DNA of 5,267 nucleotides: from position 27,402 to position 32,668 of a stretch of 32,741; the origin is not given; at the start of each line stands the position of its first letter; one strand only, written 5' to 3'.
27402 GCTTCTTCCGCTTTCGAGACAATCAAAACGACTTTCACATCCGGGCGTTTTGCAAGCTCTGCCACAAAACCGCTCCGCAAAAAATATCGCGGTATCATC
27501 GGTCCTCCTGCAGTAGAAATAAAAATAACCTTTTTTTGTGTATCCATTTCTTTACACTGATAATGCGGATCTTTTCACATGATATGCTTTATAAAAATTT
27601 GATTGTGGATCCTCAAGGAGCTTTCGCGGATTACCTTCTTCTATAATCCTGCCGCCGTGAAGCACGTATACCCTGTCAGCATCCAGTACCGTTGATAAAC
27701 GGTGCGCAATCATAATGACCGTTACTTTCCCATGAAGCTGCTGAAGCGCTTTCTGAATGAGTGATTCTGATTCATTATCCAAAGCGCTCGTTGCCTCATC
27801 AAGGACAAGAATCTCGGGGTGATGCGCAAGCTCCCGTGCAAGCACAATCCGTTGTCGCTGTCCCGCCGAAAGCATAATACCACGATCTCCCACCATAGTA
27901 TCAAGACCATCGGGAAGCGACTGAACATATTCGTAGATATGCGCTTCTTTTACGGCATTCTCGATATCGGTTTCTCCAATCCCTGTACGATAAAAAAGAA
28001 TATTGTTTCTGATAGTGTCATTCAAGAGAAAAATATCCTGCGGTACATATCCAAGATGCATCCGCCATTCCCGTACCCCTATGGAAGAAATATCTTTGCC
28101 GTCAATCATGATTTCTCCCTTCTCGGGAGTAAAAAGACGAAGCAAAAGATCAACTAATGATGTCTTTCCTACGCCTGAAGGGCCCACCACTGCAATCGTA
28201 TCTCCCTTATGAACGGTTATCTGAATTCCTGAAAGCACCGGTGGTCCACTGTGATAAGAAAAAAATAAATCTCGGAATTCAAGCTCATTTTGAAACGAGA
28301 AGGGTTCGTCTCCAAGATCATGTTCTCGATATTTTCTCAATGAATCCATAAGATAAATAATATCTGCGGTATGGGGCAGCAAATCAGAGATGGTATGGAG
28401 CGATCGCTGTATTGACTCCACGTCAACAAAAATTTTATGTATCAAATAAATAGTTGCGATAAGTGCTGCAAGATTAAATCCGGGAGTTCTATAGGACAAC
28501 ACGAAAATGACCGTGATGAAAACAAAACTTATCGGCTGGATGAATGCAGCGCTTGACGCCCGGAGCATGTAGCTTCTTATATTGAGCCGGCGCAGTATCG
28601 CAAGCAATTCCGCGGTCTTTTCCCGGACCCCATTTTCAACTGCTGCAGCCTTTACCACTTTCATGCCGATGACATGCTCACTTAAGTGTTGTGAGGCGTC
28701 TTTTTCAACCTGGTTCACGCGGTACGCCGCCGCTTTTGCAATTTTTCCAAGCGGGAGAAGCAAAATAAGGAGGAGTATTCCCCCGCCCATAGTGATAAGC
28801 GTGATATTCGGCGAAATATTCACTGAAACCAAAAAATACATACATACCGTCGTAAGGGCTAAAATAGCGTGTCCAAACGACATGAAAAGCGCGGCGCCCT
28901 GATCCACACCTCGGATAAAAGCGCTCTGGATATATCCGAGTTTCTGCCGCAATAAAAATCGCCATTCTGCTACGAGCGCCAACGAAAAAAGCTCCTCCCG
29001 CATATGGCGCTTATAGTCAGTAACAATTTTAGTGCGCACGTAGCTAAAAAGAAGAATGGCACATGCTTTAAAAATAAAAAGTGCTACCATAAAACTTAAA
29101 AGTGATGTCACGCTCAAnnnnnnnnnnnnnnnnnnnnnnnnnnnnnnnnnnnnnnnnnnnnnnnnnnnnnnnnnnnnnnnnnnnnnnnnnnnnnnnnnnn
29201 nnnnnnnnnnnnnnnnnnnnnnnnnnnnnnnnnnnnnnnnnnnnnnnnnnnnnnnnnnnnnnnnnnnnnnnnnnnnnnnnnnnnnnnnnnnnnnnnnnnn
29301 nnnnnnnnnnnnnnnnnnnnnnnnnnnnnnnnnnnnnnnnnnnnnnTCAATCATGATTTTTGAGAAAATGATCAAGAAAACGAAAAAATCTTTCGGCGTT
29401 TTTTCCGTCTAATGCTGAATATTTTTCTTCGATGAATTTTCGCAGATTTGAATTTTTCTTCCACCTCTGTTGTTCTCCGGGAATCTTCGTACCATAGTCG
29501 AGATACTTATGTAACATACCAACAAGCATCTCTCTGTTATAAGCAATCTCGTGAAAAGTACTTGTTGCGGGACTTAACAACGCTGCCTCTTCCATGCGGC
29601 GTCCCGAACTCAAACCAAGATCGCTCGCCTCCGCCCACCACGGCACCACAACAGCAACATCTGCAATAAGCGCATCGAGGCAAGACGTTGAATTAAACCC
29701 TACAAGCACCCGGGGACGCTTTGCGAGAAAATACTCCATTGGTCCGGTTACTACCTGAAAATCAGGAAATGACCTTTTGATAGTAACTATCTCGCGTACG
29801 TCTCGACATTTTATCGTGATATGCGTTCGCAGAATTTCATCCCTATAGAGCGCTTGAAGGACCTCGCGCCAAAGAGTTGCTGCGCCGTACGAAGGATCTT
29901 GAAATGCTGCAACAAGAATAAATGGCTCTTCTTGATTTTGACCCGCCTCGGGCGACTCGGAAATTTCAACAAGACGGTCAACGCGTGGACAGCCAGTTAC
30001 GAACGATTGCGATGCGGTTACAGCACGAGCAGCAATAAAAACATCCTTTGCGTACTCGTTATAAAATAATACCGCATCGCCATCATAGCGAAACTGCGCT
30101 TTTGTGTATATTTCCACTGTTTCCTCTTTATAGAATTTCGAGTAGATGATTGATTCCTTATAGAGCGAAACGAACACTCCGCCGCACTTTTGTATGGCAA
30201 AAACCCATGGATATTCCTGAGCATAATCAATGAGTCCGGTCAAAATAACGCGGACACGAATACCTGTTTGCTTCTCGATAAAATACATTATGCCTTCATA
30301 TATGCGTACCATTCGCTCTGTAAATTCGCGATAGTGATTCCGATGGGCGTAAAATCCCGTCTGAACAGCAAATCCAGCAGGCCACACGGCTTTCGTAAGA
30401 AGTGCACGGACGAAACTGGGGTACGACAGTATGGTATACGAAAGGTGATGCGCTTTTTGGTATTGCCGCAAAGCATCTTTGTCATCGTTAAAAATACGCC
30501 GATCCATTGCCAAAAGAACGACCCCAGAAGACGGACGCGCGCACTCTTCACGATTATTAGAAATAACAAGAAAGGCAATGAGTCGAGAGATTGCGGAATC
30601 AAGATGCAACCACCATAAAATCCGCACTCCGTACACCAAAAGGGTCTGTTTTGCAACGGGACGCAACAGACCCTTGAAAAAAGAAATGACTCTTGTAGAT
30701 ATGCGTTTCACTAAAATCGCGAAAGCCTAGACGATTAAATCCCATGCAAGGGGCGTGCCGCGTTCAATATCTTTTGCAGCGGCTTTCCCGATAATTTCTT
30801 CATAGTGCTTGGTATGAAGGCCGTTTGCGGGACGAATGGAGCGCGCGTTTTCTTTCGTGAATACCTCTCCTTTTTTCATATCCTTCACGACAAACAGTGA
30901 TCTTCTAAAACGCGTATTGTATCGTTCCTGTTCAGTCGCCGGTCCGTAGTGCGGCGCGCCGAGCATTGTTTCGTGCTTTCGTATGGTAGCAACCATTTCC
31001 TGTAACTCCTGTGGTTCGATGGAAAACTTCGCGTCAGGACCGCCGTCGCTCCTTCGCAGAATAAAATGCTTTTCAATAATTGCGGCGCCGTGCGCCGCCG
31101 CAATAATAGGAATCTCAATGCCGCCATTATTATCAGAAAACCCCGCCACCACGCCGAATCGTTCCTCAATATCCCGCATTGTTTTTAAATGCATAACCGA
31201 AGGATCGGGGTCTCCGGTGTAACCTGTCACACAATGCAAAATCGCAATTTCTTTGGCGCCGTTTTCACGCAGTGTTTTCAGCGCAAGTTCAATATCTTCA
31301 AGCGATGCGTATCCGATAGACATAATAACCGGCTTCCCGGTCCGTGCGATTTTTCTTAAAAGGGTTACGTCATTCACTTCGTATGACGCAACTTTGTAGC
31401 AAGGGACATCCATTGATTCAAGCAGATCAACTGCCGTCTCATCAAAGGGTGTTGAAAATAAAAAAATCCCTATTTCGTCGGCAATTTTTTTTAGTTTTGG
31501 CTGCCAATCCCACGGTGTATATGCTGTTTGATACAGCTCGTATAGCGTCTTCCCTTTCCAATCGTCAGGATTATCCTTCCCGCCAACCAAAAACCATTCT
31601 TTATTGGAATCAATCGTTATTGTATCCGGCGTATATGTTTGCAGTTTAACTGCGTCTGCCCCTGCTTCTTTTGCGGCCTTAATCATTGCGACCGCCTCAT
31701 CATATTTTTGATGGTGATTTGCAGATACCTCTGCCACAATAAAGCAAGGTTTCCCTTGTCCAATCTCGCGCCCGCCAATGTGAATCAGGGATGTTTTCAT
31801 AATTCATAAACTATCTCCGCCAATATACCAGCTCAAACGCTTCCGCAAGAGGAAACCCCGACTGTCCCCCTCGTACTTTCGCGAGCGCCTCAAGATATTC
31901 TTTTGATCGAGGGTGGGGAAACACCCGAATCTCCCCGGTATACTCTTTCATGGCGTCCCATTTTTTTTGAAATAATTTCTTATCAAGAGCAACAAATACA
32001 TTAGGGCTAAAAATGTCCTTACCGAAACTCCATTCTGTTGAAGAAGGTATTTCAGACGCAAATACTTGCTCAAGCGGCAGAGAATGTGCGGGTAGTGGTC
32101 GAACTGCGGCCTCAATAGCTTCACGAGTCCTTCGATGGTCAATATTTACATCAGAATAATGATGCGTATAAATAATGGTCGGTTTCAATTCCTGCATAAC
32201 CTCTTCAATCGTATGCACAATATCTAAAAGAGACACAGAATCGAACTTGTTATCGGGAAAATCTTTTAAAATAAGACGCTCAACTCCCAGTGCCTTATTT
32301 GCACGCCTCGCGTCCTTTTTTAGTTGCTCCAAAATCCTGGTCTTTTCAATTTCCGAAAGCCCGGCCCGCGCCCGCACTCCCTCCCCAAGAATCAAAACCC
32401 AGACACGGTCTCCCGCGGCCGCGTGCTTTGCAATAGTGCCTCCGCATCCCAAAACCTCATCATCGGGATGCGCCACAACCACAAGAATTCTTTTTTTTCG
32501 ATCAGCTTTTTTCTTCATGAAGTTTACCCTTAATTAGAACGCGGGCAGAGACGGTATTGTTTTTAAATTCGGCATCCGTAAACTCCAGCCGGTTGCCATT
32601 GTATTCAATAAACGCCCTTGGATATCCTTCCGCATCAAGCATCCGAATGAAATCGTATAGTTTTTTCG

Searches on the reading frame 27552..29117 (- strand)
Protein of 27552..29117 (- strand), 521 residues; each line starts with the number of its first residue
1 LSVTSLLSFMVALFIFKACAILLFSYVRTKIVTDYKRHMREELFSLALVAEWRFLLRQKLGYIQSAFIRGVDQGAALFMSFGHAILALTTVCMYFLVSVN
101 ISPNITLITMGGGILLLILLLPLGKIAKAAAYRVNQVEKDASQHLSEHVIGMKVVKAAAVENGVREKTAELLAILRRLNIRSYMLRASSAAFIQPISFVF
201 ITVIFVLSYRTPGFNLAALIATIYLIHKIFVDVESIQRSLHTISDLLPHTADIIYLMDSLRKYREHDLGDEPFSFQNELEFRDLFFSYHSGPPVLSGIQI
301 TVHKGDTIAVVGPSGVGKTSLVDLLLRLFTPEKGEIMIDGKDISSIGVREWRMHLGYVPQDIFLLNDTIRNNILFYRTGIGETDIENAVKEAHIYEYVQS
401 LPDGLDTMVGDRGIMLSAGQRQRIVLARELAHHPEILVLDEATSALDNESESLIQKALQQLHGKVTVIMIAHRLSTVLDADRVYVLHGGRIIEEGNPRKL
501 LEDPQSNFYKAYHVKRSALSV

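Call 10: search_protein_families(library=pfam, proteins=[window:27552-29117:-], max_evalue=0.001)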
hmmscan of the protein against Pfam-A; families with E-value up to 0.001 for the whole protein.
window:27552-29117:- (521 aa): 6 families
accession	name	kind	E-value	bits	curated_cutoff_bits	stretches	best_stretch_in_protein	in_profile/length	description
PF00005.33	ABC_tran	-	1.1e-29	104.2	25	1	295-444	1-137/137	ABC transporter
PF00664.28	ABC_membrane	-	3.6e-17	63.4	28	1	4-209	41-247/274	ABC transporter transmembrane region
PF02463.25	SMC_N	-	3.3e-07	30.4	40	1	397-485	135-210/220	RecF/RecN/SMC N terminal domain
PF13191.12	AAA_16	-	5.9e-05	24.1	32.6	1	307-462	26-160/167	AAA ATPase domain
PF13555.12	AAA_29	-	6e-05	23.1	27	1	299-333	16-50/61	P-loop containing region of AAA domain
PF00004.35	AAA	-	0.00076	20.4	21.2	0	310-479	3-116/131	ATPase family associated with various cellular activities (AAA)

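Call 53: search_protein_families(library=ncbifam, proteins=[window:27552-29117:-], max_evalue=0.00001)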
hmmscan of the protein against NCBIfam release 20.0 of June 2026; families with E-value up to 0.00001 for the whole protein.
window:27552-29117:- (521 aa): 184 families (the best 25 are shown)
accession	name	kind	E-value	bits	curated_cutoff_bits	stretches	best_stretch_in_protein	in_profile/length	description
NF045513.1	HepA_fam_ABC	equivalog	3.4e-90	303.2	725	1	14-511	109-605/610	heterocyst formation ABC transporter subunit HepA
TIGR02203.1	MsbA_lipidA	equivalog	2.4e-84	283.9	602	1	8-503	59-558/572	lipid A export permease/ATP-binding protein MsbA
NF010178.0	PRK13657.1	equivalog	3.1e-75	253.7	733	1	3-503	55-559/588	glucan ABC transporter ATP-binding protein/ permease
TIGR02204.1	MsbA_rel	hypoth_equivalog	7.8e-75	252.6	780.4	1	6-503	60-564/576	ABC transporter, permease/ATP-binding protein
NF050066.1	LPSTprtrPglK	equivalog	2.7e-74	250.6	1000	1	9-487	78-556/558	BC-type lipopolysaccharide transporter PglK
TIGR03797.1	NHLM_micro_ABC2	equivalog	5.7e-74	249.8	709.4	1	82-503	254-674/686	NHLP bacteriocin export ABC transporter permease/ATPase subunit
TIGR03375.1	type_I_sec_LssB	subfamily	3.2e-71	240.6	693.1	1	87-504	271-692/696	type I secretion system permease/ATPase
TIGR03796.1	NHLM_micro_ABC1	equivalog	3e-70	237.3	853.3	1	4-503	194-701/710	NHLP family bacteriocin export ABC transporter peptidase/permease/ATPase subunit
TIGR00958.1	3a01208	subfamily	4.9e-69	233.4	874.6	1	4-505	205-705/711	antigen peptide transporter 2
TIGR02857.1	CydD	equivalog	1.2e-68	232.3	435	1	3-486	43-529/529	thiol reductant ABC exporter subunit CydD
NF052233.1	CphA_assoc_ABC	equivalog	2e-68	231.5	880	1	89-515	316-743/766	cyanophycin metabolism-associated ABC transporter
NF008381.0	PRK11176.1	equivalog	5.1e-68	229.9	867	1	9-503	70-568/582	lipid A ABC transporter ATP-binding protein/permease MsbA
TIGR01846.1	type_I_sec_HlyB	subfamily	2.3e-67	227.8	725.55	1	6-513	178-690/694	type I secretion system permease/ATPase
TIGR01192.1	chvA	subfamily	1.6e-60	205.3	585.4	1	65-510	117-565/585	glucan export ABC transporter ATP-binding protein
NF008379.0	PRK11174.1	equivalog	8.5e-59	199.7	684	1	253-512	324-581/588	heme ABC transporter permease/ATP-binding protein CydD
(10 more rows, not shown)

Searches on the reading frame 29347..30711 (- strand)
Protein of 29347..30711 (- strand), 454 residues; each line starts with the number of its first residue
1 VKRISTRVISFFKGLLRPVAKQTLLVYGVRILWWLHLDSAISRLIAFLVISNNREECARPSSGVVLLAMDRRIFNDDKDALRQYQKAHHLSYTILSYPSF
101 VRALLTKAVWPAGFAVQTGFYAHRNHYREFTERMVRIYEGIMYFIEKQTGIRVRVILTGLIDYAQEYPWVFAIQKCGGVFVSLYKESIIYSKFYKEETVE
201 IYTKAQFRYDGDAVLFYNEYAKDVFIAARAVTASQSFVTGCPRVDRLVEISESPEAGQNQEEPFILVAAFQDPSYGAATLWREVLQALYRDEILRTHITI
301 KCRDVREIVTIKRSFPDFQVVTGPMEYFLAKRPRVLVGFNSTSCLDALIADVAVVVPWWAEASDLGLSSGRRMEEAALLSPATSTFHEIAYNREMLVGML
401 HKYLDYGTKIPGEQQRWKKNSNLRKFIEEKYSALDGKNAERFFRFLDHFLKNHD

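Call 4: search_protein_families(library=pfam, proteins=[window:29347-30711:-], max_evalue=1)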
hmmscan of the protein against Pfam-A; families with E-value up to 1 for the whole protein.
window:29347-30711:- (454 aa): 1 family
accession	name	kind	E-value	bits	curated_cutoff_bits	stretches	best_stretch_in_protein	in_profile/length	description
PF20471.4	DUF6716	-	0.24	10.8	27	1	316-356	243-282/342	Putative glycosyltransferase (DUF6716)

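Call 5: search_protein_families(library=ncbifam, proteins=[window:29347-30711:-], max_evalue=1)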
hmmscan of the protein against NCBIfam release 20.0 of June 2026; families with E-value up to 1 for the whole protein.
window:29347-30711:- (454 aa): 3 families
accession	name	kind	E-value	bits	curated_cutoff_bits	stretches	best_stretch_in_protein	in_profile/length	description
NF046086.1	BFO_1060_trans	domain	1.6e-05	24.2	200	2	387-451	305-365/365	BFO_1060 family glycosyltransferase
TIGR04396.2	surf_polysacc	subfamily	0.0027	17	125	1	176-267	68-162/427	surface carbohydrate biosynthesis protein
TIGR04438.1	small_Trp_rich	hypoth_equivalog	0.13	12.4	36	0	24-39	30-45/76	TIGR04438 family Trp-rich protein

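Call 65: find_homologous_proteins(query=window:29347-30711:-)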
Query window:29347-30711:- (454 aa): 13 proteins with E <= 0.001 among 8000 candidates.
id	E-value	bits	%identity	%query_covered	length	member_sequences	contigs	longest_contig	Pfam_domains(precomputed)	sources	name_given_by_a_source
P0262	0.0e+0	1026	100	100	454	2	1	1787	-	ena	-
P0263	7.9e-127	442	45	97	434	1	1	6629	-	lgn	-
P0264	1.8e-102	362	42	95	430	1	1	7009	-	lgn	-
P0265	1.8e-95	338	50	72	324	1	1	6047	-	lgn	-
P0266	6.4e-95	337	41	92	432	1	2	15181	-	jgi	-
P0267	1.6e-85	306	37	93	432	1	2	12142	-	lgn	-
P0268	8.8e-82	293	35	94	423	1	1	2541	-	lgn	-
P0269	5.3e-81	291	38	93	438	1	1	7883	-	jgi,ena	-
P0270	5.2e-76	274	35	93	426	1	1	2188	-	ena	-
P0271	5.4e-76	274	34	96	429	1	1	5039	-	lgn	-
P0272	1.7e-73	266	35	90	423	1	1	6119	-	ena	-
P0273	2.8e-72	262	46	66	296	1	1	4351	-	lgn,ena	-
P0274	3.7e-10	57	27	45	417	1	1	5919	-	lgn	-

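Call 75: predict_structure(alignment_id=A4)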
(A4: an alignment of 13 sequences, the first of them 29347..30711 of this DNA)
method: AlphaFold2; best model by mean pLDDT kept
length: 454 residues; sequences in the alignment: 13
mean_pLDDT: 85.2   pTM: 0.85
mean pLDDT of the five models: 85.2, 80.8, 80.5, 80.2, 78.3
residues with pLDDT >= 90: 256; 70-90: 125; 50-70: 59; < 50: 14
segments of 3 or more residues with pLDDT < 50: 1-7, 10-12, 368-371
pLDDT, mean of each block of 10 residues (from residue 1): 46 63 93 97 97 88 86 82 94 92 90 70 84 96 94 92 83 95 75 77 87 93 91 95 93 64 84 73 95 95 87 95 90 89 89 91 63 64 87 95 72 71 90 95 95 77
secondary structure, 60 per line:
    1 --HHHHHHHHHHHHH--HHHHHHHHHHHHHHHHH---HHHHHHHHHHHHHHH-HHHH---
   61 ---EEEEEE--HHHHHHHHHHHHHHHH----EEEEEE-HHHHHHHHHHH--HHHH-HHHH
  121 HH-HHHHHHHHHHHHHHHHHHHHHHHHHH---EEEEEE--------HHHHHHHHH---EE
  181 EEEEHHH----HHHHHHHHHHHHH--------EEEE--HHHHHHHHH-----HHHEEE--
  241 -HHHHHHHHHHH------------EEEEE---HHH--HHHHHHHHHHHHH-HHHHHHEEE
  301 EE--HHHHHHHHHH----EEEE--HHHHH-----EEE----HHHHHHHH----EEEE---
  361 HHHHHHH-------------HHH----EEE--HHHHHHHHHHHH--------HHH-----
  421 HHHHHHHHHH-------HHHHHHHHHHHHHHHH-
elements in order: H3-15 H18-34 H38-52 H54-57 E64-69 H72-87 E92-97 H99-109 H112-115 H117-122 H124-149 E153-158 H167-175 E179-184 H192-204 E213-216 H219-227 E236-238 H242-252 E265-269 H278-290 H292-297 E298-302 H305-314 E319-322 H325-329 E335-337 H342-349 E354-357 H361-367 E388-390 H393-404 H421-430 H438-453

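Call 79: fold_search(model_id=the predicted structure, library=pdb)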
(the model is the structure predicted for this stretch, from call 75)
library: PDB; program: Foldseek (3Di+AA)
matches with E <= 10: 742; with E <= 0.001: 86
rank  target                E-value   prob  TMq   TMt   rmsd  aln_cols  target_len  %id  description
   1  7qsg_A                5.0e-08  1.00  0.41  0.46   8.9       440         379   13  Methylmannose polysaccharide mannosyltransferase from M. hassiacum (released 2023-01-25)
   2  7mi0                  1.9e-07  1.00  0.43  0.49   9.1       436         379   10  Crystal Structure of Glycosyltransferase from Rickettsia africae ESF-5 (released 2021-04-28)
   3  1v4v_A                2.3e-07  1.00  0.47  0.55   8.5       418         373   16  Crystal Structure Of UDP-N-Acetylglucosamine 2-Epimerase From Thermus Thermophilus HB8 (released 2003-12-02)
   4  8dvw                  3.8e-07  1.00  0.44  0.52   8.6       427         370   13  Structure of the Campylobacter concisus glycosyltransferase PglA R203Q (released 2024-01-17)
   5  8dqd                  5.7e-07  1.00  0.44  0.52   8.7       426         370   12  Structure of the Campylobacter concisus glycosyltransferase PglA (released 2024-01-17)
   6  3ot5_D                6.0e-07  1.00  0.45  0.52   8.8       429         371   11  2.2 Angstrom Resolution Crystal Structure of putative UDP-N-acetylglucosamine 2-epimerase from Listeria monocytogenes (released 2010-09-22)
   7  8dvz                  9.0e-07  1.00  0.44  0.52   8.8       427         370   13  Structure of the Campylobacter concisus glycosyltransferase PglA R282V variant (released 2024-01-17)
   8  8sxw_C                1.4e-06  1.00  0.47  0.56   8.0       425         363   12  X-ray crystal structure of UDP- 2,3-diacetamido-2,3-dideoxy-glucuronic acid-2-epimerase from Thermus thermophilus stra (released 2023-09-13)
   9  8sxv_B                1.4e-06  1.00  0.46  0.55   8.2       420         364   13  X-ray crystal structure of UDP- 2,3-diacetamido-2,3-dideoxy-glucuronic acid-2-epimerase from Thermus thermophilus stra (released 2023-09-13)
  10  8vrf_B                1.9e-06  1.00  0.39  0.39  11.9       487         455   10  Sucrose-phosphate synthase-like protein from Leishmania major (released 2025-08-13)
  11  8sxw_D                2.1e-06  1.00  0.46  0.55   8.3       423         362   13  X-ray crystal structure of UDP- 2,3-diacetamido-2,3-dideoxy-glucuronic acid-2-epimerase from Thermus thermophilus stra (released 2023-09-13)
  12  8uag                  2.6e-06  1.00  0.38  0.38  11.9       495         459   11  Sucrose-phosphate synthase-like protein from Leishmania major (released 2024-12-18)
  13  8ahe_A                3.3e-06  1.00  0.45  0.53   9.2       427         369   10  PAC-FragmentDEL: Photoactivated covalent capture of DNA encoded fragments for hit discovery (released 2022-09-14)
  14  8syd_B                5.5e-06  1.00  0.45  0.53   9.4       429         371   14  X-ray crystal structure of UDP-2,3-diacetamido-2,3-dideoxy-glucuronic acid-2-epimerase from Thermus thermophilus strai (released 2023-09-13)
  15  5tvg_G                6.1e-06  1.00  0.38  0.39   9.6       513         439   11  Crystal structure of an alpha,alpha-trehalose-phosphate synthase (UDP-forming) from Burkholderia vietnamiensis (released 2016-11-16)
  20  3l7k_D                1.1e-05  1.00  0.52  0.58   7.7       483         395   10  Structure of the Wall Teichoic Acid Polymerase TagF, H444N + CDPG (15 minute soak) (released 2010-04-28)
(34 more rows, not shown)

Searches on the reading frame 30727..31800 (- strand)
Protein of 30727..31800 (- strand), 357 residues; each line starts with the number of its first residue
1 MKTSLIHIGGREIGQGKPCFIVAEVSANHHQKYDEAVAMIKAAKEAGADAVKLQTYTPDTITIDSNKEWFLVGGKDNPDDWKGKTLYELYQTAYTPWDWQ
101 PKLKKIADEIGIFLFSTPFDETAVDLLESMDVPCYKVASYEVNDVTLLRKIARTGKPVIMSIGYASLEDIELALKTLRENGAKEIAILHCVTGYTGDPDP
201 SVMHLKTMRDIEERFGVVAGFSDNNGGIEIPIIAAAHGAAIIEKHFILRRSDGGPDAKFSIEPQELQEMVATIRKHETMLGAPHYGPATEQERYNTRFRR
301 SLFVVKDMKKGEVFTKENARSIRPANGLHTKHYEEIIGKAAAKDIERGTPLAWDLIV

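Call 10: search_protein_families(library=pfam, proteins=[window:30727-31800:-], max_evalue=0.001)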
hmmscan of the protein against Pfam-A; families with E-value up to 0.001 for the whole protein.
window:30727-31800:- (357 aa): 2 families
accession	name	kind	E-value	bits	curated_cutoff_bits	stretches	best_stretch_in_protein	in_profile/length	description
PF03102.20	NeuB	-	1.2e-80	270.9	22.1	1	39-282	1-238/241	NeuB family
PF08666.17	SAF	-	3.7e-12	47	21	1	299-356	1-62/63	SAF domain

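Call 53: search_protein_families(library=ncbifam, proteins=[window:30727-31800:-], max_evalue=0.00001)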
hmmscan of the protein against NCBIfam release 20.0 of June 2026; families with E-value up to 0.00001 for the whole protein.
window:30727-31800:- (357 aa): 2 families
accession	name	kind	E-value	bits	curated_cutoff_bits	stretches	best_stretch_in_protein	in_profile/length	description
TIGR03586.1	PseI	equivalog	1.4e-129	432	340.25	1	19-351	2-327/327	pseudaminic acid synthase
TIGR03569.1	NeuB_NnaB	equivalog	3.6e-84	282.6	399.65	1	19-349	1-327/329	N-acetylneuraminate synthase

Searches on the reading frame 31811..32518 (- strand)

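Call 10: search_protein_families(library=pfam, proteins=[window:31811-32518:-], max_evalue=0.001)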
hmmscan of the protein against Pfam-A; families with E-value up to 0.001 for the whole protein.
window:31811-32518:- (235 aa): 1 family
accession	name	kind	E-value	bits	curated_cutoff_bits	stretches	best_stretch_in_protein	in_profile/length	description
PF02585.22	PIG-L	-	1.4e-29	103.7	28.2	1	12-138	1-128/129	GlcNAc-PI de-N-acetylase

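Call 53: search_protein_families(library=ncbifam, proteins=[window:31811-32518:-], max_evalue=0.00001)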
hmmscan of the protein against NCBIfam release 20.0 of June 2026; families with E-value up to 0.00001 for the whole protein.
window:31811-32518:- (235 aa): 5 families
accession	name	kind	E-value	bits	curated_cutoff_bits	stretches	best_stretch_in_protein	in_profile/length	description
TIGR04001.1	thiol_BshB1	equivalog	2.3e-14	53.7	182.5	1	10-140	3-123/226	bacillithiol biosynthesis deacetylase BshB1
TIGR04000.1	thiol_BshB2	equivalog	8.3e-14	51.8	195.25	1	10-193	2-181/217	bacillithiol biosynthesis deacetylase BshB2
TIGR03446.1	mycothiol_Mca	equivalog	7e-07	29.1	277.15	1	10-84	2-80/283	mycothiol conjugate amidase Mca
NF002557.0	PRK02122.1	subfamily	2.4e-06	26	384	0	3-73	365-435/653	glucosamine-6-phosphate deaminase-like protein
TIGR03445.1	mycothiol_MshB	equivalog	3.1e-06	27.3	224.35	0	12-43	1-32/284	N-acetyl-1-D-myo-inositol-2-amino-2-deoxy-alpha-D-glucopyranoside deacetylase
